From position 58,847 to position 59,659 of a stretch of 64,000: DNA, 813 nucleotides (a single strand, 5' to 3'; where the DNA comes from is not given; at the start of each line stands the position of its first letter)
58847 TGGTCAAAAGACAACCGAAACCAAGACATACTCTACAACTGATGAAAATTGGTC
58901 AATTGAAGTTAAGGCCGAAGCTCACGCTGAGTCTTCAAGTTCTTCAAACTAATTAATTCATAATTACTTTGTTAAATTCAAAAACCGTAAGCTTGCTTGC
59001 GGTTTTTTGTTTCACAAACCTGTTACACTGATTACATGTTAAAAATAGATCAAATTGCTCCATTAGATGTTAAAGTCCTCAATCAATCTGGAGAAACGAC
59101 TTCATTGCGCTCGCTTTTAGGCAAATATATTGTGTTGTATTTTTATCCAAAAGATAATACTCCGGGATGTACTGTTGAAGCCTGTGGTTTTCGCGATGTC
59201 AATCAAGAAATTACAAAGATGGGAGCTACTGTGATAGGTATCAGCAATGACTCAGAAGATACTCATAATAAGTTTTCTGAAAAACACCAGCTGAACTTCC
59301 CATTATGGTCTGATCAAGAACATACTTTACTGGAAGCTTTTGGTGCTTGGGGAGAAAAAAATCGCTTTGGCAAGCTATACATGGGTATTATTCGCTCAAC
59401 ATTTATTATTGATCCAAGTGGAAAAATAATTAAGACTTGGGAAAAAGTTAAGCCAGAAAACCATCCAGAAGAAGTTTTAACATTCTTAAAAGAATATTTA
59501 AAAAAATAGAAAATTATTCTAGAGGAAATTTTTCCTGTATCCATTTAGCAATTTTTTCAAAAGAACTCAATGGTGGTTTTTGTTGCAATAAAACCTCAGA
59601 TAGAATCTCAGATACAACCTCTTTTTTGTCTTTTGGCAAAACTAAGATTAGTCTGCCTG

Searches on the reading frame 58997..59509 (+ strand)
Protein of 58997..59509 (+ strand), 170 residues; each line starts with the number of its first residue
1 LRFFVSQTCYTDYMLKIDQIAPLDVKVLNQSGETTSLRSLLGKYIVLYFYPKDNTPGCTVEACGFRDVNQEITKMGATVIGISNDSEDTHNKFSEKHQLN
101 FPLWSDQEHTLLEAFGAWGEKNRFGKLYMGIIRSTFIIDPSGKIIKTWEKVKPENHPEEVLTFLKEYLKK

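Call 63: search_protein_families(library=pfam, proteins=[window:58997-59509:+], max_evalue=0.0001)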
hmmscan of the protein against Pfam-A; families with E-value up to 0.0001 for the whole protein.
window:58997-59509:+ (170 aa): 2 families
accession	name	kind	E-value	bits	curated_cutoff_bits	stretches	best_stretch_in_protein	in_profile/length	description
PF00578.27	AhpC-TSA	-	3.7e-38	130.7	26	1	19-145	3-122/124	AhpC/TSA family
PF08534.16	Redoxin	-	1.2e-18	67.7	26.6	1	24-155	8-139/148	Redoxin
